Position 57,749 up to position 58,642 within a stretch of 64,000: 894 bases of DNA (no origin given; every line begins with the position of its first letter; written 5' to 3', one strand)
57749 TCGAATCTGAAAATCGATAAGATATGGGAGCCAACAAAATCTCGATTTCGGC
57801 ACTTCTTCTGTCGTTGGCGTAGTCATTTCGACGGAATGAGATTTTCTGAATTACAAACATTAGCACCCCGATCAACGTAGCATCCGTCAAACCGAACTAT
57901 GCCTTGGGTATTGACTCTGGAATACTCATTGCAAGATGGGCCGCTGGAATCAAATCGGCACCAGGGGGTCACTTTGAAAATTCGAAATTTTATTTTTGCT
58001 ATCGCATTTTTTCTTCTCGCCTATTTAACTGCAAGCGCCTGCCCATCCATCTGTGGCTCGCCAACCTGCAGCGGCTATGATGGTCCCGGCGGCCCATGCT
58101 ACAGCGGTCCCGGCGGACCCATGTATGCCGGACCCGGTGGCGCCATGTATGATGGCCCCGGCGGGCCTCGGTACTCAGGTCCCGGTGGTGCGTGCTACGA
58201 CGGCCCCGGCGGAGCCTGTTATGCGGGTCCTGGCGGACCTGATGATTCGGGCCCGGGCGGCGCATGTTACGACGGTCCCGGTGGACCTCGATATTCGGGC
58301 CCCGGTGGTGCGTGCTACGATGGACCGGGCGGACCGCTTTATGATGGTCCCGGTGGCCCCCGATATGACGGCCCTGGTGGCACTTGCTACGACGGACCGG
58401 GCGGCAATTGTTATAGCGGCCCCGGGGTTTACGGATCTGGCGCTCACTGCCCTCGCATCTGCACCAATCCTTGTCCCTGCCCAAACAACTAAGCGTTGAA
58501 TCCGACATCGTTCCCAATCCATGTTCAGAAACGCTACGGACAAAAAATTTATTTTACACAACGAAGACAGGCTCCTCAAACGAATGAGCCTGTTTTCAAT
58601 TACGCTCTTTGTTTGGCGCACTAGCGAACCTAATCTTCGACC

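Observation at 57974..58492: Secreted protein built from 14 tandem GPGGxxYx octapeptides, a silk- or elastomer-like repeat in a bacterium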

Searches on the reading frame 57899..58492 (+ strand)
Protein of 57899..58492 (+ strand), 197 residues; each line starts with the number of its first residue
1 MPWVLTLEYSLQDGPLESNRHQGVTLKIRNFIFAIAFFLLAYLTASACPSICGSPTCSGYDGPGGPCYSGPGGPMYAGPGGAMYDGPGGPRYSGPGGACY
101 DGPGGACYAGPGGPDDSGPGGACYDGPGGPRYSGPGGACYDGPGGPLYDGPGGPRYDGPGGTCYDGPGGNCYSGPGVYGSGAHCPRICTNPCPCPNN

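Call 4: search_protein_families(library=pfam, proteins=[window:57974-58492:+], max_evalue=1)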
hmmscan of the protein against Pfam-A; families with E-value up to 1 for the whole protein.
window:57974-58492:+ (172 aa): 1 family
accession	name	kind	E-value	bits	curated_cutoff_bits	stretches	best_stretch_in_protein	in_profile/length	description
PF11914.13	DUF3432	-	0.009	16.7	26.7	0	44-86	16-58/98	Domain of unknown function (DUF3432)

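Call 7: find_homologous_proteins(query=window:57974-58492:+, max_evalue=0.001)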
Query window:57974-58492:+ (172 aa): 229 proteins with E <= 0.001 among 8000 candidates; the best 120 are listed.
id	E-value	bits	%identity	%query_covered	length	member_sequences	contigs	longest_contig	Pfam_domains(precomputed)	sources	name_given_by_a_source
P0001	1.2e-37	148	68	80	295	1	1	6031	-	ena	-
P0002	3.9e-36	143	39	72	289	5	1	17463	-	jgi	-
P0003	9.6e-34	135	54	95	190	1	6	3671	-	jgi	jgi:hypothetical protein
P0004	1.2e-31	128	62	74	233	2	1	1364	-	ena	-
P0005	2.1e-30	124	65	62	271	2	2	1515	PF08238.19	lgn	-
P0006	3.1e-30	123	51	94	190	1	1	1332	-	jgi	jgi:hypothetical protein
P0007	6.4e-30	122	52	95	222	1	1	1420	-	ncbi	-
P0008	7.5e-30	122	55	95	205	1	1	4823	-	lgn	-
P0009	2.2e-28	117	58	87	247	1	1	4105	-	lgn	-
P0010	2.9e-28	117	72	63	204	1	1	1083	-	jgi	jgi:hypothetical protein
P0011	8.6e-28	115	45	65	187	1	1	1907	-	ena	-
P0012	1.2e-27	115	74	57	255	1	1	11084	-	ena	-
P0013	3.5e-27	113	72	60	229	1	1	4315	-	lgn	-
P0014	4.5e-27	113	53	95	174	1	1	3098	-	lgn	-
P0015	7.2e-27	112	65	66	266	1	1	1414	-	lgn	-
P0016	1.3e-26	111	38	91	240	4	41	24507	-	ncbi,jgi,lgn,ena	-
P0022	1.0e-25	108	59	85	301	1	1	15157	PF08238.19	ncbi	-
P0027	8.6e-25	105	59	82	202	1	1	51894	-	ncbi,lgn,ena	-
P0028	1.0e-24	105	59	66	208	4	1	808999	-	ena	-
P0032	2.3e-24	104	49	95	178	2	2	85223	-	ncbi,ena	-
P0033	2.3e-24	104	60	84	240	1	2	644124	-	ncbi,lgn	-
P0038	4.8e-23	100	58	78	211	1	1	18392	-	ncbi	-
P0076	6.3e-17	80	52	51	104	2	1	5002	-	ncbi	-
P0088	4.7e-16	77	55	56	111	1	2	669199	-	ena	-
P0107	6.2e-15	73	70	13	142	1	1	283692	-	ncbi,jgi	jgi:hypothetical protein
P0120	5.4e-14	70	37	24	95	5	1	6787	-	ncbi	-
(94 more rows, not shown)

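Call 8: search_protein_families(library=ncbifam, proteins=[window:57974-58492:+], max_evalue=1)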
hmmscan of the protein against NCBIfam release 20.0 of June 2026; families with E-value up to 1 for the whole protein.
window:57974-58492:+ (172 aa): 0 families

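Call 12: find_encoding_contigs(protein=window:57899-58492:+, flank=8000, max_places=5)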
Protein window:57899-58492:+ (197 aa): no gene with exactly this product is on record in the collection.

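Call 19: find_encoding_contigs(protein=P0033, flank=8000, max_places=2)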
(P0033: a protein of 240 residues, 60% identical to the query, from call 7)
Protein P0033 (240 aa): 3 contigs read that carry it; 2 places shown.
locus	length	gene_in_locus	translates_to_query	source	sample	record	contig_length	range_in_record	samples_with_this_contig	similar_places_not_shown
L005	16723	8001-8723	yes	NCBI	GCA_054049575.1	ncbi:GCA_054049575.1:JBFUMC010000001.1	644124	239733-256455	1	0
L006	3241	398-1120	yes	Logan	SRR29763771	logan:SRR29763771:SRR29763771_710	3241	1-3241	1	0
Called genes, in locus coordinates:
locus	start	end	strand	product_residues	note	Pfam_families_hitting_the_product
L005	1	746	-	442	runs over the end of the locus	PF04389:Peptidase_M28, PF01546:Peptidase_M20, PF07687:M20_dimer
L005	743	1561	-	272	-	PF02463:SMC_N (faint), PF00005:ABC_tran, PF13304:AAA_21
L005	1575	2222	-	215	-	PF00528:BPD_transp_1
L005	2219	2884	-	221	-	PF00528:BPD_transp_1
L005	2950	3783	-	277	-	PF00497:SBP_bac_3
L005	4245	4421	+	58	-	-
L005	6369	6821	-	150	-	-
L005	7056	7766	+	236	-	-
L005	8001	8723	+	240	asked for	-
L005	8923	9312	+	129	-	PF16747:Adhesin_E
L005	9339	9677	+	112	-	-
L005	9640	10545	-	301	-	-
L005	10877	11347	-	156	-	PF07589:PEP_exosort_dom (weak)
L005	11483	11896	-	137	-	-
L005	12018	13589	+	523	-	PF13229:Beta_helix (faint)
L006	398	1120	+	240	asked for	-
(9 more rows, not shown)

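Call 20: find_encoding_contigs(protein=P0032, flank=8000, max_places=2)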
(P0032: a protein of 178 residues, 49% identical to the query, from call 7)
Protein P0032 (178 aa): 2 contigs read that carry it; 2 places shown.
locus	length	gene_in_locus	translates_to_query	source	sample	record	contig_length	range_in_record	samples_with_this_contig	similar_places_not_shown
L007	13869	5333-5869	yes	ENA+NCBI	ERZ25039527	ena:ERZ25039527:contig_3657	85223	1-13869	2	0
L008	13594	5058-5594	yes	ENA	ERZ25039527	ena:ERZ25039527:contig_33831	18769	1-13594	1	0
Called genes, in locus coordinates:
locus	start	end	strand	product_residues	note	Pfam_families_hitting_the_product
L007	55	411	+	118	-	-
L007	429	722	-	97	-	-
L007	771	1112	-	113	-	-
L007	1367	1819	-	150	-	-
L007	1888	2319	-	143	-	-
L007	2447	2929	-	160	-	-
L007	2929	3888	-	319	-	PF00850:Hist_deacetyl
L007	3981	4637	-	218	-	-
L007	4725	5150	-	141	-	-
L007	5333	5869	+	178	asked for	-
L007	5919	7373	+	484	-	-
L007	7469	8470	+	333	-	PF00296:Bac_luciferase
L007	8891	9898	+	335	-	PF13304:AAA_21, PF13175:AAA_15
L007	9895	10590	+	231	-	-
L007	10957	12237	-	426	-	-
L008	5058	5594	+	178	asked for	-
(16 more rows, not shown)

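Call 21: find_related_loci(query=A1, collection=genome_contigs, flank=5000)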
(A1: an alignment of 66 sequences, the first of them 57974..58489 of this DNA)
Query A1 (172 aa) in genome_contigs; peptide patterns used: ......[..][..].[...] (x = any residue, [..] = any of these).
139 stretches matched a pattern; 100 encode a relative of the query (tblastn E <= 1e-3); the best 80 are kept; 78 distinct loci.
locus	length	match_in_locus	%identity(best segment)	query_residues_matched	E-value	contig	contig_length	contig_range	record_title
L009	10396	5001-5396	66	18-169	5e-45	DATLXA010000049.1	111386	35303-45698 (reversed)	MAG TPA_asm: Bacteriovoracaceae bacterium isolate SMAG_U13234 k141_39996, whole genome shotgun sequence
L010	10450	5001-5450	56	1-164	1e-40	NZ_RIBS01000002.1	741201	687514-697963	Montanilutibacter psychrotolerans strain ZS60 contig2, whole genome shotgun sequence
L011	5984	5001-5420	57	1-164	3e-36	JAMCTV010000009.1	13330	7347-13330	MAG: Gammaproteobacteria bacterium isolate FK_Sedi_A_Bin.151 NODE_11586_length_13330_cov_2.32212, whole genome shotgun s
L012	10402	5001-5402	52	2-164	5e-35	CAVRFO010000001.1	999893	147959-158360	MAG: uncultured Gammaproteobacteria bacterium isolate MFD10113.bin.2.37 genome assembly, contig: contig_14222, whole gen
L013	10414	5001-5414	61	1-159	1e-34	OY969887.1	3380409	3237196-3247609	MAG: uncultured Alphaproteobacteria bacterium isolate MFD01231.bin.c.3 genome assembly, chromosome: 1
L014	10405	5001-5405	56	1-167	1e-34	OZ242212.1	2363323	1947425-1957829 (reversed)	MAG: Candidatus Spongiihabitans sp. isolate 2f15a987-a670-4d91-b8ba-39cdc8936518 genome assembly, chromosome: 1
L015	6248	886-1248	59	18-164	3e-34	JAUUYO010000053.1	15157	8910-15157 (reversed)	MAG: Kangiellaceae bacterium isolate CSMAG_169 CSMAG_169_k127_13671068_length_15157_cov_8.9947, whole genome shotgun seq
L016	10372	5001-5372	64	8-128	8e-34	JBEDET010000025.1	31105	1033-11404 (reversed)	MAG: Pseudomonadota bacterium isolate NASQAN2014_188_A_bin.37 scaffold_000133, whole genome shotgun sequence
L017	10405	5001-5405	49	1-164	1e-33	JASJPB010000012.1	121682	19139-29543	MAG: Sulfuricellaceae bacterium isolate MAG_148 NODE_91_length_121682_cov_17.133268, whole genome shotgun sequence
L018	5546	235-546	68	35-164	3e-33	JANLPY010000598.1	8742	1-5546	MAG: Hyphomicrobiaceae bacterium isolate OTE_38_metabat_276 OTE_38_k141_4568400, whole genome shotgun sequence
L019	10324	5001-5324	59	25-162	4e-33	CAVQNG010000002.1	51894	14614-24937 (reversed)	MAG: uncultured Acidobacteriota bacterium isolate MFD03804.bin.1.44 genome assembly, contig: contig_16102, whole genome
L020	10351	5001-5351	63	1-120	7e-33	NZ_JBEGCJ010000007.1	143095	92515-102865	Halomonas aquatica strain SSM6 contig7, whole genome shotgun sequence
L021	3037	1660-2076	55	2-134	2e-32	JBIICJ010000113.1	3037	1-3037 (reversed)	MAG: Micavibrio sp. isolate ME2000-07-17pf_3300043436_group1_bin85 Rohwer_bin1898_scaffold_39092_c1, whole genome shotgu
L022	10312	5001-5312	70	51-164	3e-32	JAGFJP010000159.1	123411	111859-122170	MAG: Thiogranum sp. isolate mag.26 k127_4731415, whole genome shotgun sequence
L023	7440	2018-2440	57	1-128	8e-32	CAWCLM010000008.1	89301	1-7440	MAG: Sulfurovaceae bacterium isolate MFD03804.bin.1.162 genome assembly, contig: contig_47702, whole genome shotgun sequ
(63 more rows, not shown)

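Call 25: predict_structure(alignment_id=A1)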
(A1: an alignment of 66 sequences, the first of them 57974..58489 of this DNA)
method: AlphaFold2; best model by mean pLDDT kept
length: 172 residues; sequences in the alignment: 66
mean_pLDDT: 72.5   pTM: 0.43
mean pLDDT of the five models: 72.5, 71.7, 71.2, 68.8, 68.6
residues with pLDDT >= 90: 30; 70-90: 77; 50-70: 34; < 50: 31
segments of 3 or more residues with pLDDT < 50: 23-28, 67-78, 80-88
pLDDT, mean of each block of 10 residues (from residue 1): 83 79 48 78 84 78 52 41 44 62 84 90 93 93 86 70 75 46
secondary structure, 60 per line:
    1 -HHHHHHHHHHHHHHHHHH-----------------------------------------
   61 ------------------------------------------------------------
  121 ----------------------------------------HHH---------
elements in order: H2-19
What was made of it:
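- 57974..58039 (+): Probable TTG start codon and 22-aa Sec signal peptide, (M)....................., with an AxA cleavage site (ASA|C). AF2 models residues 2-19 as the only long helix (call 25).
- In the window protein the only long helix is the signal peptide and the only other helical element is a 3-residue turn in the C-cap. pLDDT is 78-93 at both ends of the array (call 25).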

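Call 27: search_solved_structures(query=A1, max_evalue=1, show_alignments=2)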
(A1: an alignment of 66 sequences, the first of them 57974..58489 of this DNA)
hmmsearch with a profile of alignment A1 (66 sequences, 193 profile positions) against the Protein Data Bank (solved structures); distinct sequences matched with E-value up to 1: 0.
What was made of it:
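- Tried and rejected: The PDB sequence-profile search gave 0 hits (call 27).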

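Call 28: fold_search(model_id=the predicted structure, library=pdb)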
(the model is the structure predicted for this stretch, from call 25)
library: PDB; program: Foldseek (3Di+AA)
matches with E <= 10: 0; with E <= 0.001: 0
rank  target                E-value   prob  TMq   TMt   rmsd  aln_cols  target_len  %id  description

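Call 29: list_cluster_members(proteins=[P0007, P0016, P0022, P0027, P0032, P0033, P0038, P0107, P0076, P0120])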
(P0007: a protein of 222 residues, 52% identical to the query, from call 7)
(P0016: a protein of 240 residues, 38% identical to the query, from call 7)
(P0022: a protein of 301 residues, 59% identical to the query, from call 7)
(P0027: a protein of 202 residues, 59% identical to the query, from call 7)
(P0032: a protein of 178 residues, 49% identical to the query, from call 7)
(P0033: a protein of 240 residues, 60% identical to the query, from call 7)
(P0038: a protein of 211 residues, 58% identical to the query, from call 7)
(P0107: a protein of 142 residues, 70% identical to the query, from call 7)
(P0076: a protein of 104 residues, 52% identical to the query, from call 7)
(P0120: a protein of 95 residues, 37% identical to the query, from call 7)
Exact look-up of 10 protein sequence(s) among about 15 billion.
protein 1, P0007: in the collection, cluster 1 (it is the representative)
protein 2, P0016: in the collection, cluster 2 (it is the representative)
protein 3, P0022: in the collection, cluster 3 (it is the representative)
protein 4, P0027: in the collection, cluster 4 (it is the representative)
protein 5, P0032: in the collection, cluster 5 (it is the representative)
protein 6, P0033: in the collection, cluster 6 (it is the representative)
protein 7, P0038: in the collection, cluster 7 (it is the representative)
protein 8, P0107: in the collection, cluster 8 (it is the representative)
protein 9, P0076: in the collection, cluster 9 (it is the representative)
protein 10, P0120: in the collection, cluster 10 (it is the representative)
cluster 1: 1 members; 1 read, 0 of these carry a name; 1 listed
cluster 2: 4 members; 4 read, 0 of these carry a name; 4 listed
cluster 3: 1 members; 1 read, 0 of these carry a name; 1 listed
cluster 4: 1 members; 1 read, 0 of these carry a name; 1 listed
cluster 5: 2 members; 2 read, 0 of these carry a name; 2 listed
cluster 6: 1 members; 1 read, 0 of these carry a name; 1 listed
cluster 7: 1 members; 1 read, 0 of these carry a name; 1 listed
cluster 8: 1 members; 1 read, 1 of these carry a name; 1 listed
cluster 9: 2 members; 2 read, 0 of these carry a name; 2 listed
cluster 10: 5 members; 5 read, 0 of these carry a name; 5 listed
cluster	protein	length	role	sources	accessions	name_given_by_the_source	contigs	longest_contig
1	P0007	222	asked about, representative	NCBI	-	-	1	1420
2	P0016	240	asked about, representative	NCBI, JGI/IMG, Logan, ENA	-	-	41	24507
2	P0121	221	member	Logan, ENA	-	-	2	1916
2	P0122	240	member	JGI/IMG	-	-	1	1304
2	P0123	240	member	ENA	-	-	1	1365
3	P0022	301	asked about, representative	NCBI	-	-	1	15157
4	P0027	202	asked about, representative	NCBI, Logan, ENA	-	-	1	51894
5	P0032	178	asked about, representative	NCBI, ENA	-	-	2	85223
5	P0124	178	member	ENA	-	-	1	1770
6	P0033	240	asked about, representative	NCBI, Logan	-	-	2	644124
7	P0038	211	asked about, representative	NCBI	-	-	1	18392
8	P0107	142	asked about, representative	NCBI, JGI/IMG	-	hypothetical protein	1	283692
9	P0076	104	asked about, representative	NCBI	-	-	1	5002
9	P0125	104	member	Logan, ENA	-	-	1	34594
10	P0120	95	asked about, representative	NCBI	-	-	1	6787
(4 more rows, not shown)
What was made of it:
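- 229 hits in the first protein search, all unnamed (calls 7, 29).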

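Call 33: search_protein_families(library=pfam, alignment_id=A2, max_evalue=0.001)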
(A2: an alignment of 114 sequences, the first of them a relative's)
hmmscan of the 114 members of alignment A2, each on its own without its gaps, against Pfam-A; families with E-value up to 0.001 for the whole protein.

A. member 1, L009:5970-6404:+ (145 aa): 0 families

B. families by the number of members that match (of 114 scanned): 93 families (the first 25 are shown)
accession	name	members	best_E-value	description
PF08238.18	Sel1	3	2.1e-68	Sel1 repeat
PF00474.23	SSF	2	1.1e-103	Sodium:solute symporter family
PF00989.32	PAS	2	2.2e-23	PAS fold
PF00589.27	Phage_integrase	2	4e-22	Phage integrase family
PF08448.16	PAS_4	2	2.1e-19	PAS fold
PF16747.10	Adhesin_E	2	3.8e-18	Surface-adhesin protein E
PF08808.17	RES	2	2.3e-17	RES domain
PF00583.31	Acetyltransf_1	2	1e-13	Acetyltransferase (GNAT) family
PF13508.13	Acetyltransf_7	2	3.2e-10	Acetyltransferase (GNAT) domain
PF10604.15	Polyketide_cyc2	2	1.6e-08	Polyketide cyclase / dehydrase and lipid transport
PF01964.24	ThiC_Rad_SAM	1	2.4e-183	Radical SAM ThiC family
PF01098.24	FTSW_RODA_SPOVE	1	2.1e-95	Cell cycle protein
PF11814.14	DUF3335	1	1.1e-83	Peptidase_C39 like family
PF00158.32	Sigma54_activat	1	2e-68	Sigma-54 interaction domain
PF00709.27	Adenylsucc_synt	1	6.3e-55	Adenylosuccinate synthetase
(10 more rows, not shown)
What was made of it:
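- Tried and rejected: A Pfam scan of 114 immediately flanking genes found at most 3 sharing a family, Sel1 (call 33).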

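Call 43: search_protein_representatives(alignment_id=A1)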
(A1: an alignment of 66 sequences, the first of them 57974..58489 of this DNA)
Query: 66 sequences, 193 profile positions. Proteins with E-value up to 0.001 (for the whole library): 735; up to 1e-10: 278; up to 1e-30: 55. The best 150 are listed.
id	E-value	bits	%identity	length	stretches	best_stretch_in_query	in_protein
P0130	1.2e-76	273.0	-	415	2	67-169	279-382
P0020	3.2e-63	229.2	-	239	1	10-182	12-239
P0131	3.7e-63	229.0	-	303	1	25-182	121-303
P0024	1.4e-62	227.1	-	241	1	24-182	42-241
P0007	7.8e-62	224.7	-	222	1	52-182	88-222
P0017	2.2e-60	219.9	-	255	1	18-182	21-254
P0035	2.6e-60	219.7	-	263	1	52-181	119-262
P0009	5.7e-59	215.3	-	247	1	47-182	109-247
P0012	1.3e-58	214.2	-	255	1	35-182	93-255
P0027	2.2e-58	213.4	-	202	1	28-184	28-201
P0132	1.6e-57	210.6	-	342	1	52-182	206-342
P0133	2.1e-57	210.2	-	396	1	57-182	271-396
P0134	2.6e-56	206.6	-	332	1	52-182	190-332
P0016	3.7e-56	206.1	-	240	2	68-182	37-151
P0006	3.6e-55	202.9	-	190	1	62-182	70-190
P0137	1.2e-52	194.7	-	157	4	129-186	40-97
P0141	2.0e-46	174.4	-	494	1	52-182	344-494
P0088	4.9e-36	140.5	-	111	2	107-182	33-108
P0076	4.0e-23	98.4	-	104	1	57-138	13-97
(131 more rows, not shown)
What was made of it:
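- A profile search found 735 representatives at E<=1e-3 and 278 at E<=1e-10 (call 43).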

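Call 55: search_protein_families(library=ncbifam, proteins=[P0033, P0032, P0107, P0120, P0028, P0137, P0088], max_evalue=0.1)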
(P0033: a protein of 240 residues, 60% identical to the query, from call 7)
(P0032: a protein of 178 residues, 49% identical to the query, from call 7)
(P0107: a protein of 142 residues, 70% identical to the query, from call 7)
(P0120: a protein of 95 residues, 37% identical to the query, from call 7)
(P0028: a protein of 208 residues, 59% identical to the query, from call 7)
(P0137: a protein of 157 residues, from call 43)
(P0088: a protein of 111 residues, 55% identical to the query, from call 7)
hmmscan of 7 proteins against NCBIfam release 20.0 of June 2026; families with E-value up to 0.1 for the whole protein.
P0033 (240 aa): 5 families
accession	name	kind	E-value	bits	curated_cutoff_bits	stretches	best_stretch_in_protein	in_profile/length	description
TIGR02521.1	type_IV_pilW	equivalog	0.0028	17.2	154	1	32-91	39-98/234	type IV pilus biogenesis/stability protein PilW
TIGR02500.1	type_III_yscD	equivalog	0.0038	16.2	86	1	7-92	127-213/413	type III secretion system inner membrane ring subunit SctD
NF033920.0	C39_PA2778_fam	equivalog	0.027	13.9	150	1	31-85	197-251/255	PA2778 family cysteine peptidase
NF053607.1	CHU_0125_OmpA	equivalog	0.041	12.4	620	1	13-79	8-74/639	CHU_0125 family OmpA-like outer membrane integrity protein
NF038115.1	SVAGG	subfamily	0.092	11.8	150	0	28-126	303-393/407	SVAGG family GlyGly-CTERM protein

P0032 (178 aa): 0 families

P0107 (142 aa): 0 families

P0120 (95 aa): 0 families

P0028 (208 aa): 0 families

P0137 (157 aa): 0 families

P0088 (111 aa): 0 families

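Call 56: search_protein_families(library=pfam, proteins=[P0033, P0032, P0107, P0120, P0028, P0137, P0088, P0131, P0133, P0141], max_evalue=0.01)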
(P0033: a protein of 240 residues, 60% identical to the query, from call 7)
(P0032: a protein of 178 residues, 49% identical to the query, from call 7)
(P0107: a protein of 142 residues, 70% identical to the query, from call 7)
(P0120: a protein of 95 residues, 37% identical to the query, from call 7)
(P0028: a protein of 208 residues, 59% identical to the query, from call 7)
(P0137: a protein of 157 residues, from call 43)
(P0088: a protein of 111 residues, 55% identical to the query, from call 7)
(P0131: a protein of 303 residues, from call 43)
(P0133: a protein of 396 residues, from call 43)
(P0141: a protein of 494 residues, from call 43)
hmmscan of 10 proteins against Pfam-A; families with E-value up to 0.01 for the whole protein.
P0033 (240 aa): 1 family
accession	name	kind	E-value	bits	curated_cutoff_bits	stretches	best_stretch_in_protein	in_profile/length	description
PF13432.12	TPR_16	-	0.00013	22.8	32.7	1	31-81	4-53/65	Tetratricopeptide repeat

P0032 (178 aa): 0 families

P0107 (142 aa): 0 families

P0120 (95 aa): 0 families

P0028 (208 aa): 0 families

P0137 (157 aa): 0 families

P0088 (111 aa): 1 family
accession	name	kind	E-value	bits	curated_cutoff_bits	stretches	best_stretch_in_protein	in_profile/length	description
PF15999.10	DUF4774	-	0.0067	16.6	25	0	63-100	14-51/56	Domain of unknown function (DUF4774)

P0131 (303 aa): 1 family
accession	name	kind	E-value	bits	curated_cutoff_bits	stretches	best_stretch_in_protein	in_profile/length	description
PF08238.18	Sel1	-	1.7e-05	25.6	30.7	1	48-84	1-36/36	Sel1 repeat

P0133 (396 aa): 20 families
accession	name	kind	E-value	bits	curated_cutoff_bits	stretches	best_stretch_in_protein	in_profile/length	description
PF07719.23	TPR_2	-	9.1e-16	57.1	27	2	173-204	3-34/34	Tetratricopeptide repeat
PF13432.12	TPR_16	-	9.2e-14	52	32.7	2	143-204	3-64/65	Tetratricopeptide repeat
PF00515.34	TPR_1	-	6e-13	48.5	27.8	1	173-204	3-34/34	Tetratricopeptide repeat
PF13181.12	TPR_8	-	8.3e-12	44.7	25.7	1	177-204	7-34/34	Tetratricopeptide repeat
PF13428.12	TPR_14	-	1.9e-11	43.9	23.5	1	173-213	3-43/44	Tetratricopeptide repeat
PF13431.12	TPR_17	-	2.7e-10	40.1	24.4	1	193-225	1-32/34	Tetratricopeptide repeat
PF13414.12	TPR_11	-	3.3e-10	39.9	26.8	1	186-218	9-41/42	TPR repeat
PF13174.12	TPR_6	-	1.9e-09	38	26.3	1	173-203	2-32/33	Tetratricopeptide repeat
PF13176.12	TPR_7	-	4.9e-09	36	27.9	1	177-202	5-30/36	Tetratricopeptide repeat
PF14559.12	TPR_19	-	5.1e-09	36.8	25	1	185-247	5-65/68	Tetratricopeptide repeat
PF25063.1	ARM_TT21_C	-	2.4e-06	28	35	1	147-218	105-177/209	Tetratricopeptide repeat protein 21 C-terminal ARM domain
PF23914.1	TPR_CcmH_CycH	-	2.7e-06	27.7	42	0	195-245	40-89/158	Cytochrome c-type biogenesis protein H TPR domain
PF13371.12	TPR_9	-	1e-05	25.9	35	0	140-172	32-64/73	Tetratricopeptide repeat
PF12895.13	ANAPC3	-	3.9e-05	24.3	27.2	1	152-229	4-79/82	Anaphase-promoting complex, cyclosome, subunit 3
PF01239.28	PPTA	-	0.00025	21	29.5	1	187-216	1-30/32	Protein prenyltransferase alpha subunit repeat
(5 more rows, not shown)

P0141 (494 aa): 2 families
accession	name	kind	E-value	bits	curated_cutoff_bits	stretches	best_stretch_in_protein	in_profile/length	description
PF13181.12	TPR_8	-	1.4e-05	25.3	25.7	0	168-195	3-30/34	Tetratricopeptide repeat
PF07719.23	TPR_2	-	0.00087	19.7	27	0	229-257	3-31/34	Tetratricopeptide repeat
